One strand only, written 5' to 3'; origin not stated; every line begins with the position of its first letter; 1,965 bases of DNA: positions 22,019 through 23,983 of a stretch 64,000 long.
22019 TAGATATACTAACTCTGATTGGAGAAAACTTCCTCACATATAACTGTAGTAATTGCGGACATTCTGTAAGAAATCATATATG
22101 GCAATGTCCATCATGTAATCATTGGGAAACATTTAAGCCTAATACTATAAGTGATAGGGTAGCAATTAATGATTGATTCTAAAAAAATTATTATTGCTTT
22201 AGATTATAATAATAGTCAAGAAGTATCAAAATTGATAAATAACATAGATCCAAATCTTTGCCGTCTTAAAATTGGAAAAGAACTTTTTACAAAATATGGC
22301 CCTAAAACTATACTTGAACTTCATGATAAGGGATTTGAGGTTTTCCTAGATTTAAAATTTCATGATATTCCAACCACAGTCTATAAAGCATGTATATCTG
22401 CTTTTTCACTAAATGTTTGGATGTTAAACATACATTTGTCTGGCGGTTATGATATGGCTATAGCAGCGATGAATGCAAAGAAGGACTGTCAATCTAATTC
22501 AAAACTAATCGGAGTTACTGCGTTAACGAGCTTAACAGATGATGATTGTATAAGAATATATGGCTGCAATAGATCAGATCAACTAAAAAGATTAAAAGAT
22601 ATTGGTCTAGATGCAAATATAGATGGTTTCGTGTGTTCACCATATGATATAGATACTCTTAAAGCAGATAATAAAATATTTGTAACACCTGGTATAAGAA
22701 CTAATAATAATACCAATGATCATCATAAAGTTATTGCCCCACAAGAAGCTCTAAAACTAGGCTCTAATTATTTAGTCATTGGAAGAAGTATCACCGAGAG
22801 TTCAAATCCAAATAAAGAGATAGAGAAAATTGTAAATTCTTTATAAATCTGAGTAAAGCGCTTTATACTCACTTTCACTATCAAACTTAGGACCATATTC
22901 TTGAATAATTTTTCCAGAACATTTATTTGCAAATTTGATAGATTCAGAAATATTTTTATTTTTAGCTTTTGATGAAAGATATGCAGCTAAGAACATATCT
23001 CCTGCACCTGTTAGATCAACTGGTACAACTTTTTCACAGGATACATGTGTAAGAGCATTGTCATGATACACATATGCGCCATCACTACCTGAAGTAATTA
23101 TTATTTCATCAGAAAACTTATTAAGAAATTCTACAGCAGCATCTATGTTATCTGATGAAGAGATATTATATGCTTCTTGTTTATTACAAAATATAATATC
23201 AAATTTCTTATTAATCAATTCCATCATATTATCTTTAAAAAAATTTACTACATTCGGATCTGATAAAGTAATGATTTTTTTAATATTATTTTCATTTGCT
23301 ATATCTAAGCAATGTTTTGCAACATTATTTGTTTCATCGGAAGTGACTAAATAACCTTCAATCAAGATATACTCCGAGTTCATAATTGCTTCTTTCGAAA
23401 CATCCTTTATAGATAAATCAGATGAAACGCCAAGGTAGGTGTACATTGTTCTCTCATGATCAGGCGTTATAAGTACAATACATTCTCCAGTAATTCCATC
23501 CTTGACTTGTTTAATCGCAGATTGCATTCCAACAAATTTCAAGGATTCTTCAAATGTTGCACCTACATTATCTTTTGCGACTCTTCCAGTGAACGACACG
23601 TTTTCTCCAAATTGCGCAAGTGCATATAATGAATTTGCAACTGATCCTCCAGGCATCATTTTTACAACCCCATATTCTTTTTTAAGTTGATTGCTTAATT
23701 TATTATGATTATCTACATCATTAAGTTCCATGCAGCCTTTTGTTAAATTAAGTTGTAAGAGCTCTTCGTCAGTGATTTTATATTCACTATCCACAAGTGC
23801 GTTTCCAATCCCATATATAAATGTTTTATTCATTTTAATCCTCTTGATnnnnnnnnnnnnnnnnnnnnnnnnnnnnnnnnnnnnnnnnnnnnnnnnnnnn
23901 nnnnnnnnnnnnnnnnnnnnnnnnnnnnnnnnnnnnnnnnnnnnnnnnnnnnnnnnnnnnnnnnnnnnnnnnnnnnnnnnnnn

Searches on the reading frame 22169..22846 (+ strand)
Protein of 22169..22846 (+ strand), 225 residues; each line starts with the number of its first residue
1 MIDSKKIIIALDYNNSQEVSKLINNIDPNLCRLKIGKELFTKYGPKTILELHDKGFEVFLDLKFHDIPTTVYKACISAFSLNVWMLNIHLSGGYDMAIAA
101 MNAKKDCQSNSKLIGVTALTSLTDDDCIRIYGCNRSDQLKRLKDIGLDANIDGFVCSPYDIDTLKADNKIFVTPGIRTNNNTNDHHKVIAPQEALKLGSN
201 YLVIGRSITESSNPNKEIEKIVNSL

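Call 45: search_protein_families(library=pfam, proteins=[window:22169-22846:+], max_evalue=0.00001)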
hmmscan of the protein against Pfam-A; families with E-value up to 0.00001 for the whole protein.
window:22169-22846:+ (225 aa): 1 family
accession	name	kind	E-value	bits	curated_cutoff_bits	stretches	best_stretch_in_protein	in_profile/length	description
PF00215.30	OMPdecase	-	3.5e-46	158.3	27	1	6-221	2-221/221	Orotidine 5'-phosphate decarboxylase / HUMPS family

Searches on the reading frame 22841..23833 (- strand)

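Call 45: search_protein_families(library=pfam, proteins=[window:22841-23833:-], max_evalue=0.00001)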
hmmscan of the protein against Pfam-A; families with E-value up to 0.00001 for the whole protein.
window:22841-23833:- (330 aa): 1 family
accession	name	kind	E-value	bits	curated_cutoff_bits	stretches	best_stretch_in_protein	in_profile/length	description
PF00294.29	PfkB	-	2e-46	159.2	25.8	1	47-319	22-299/302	pfkB family carbohydrate kinase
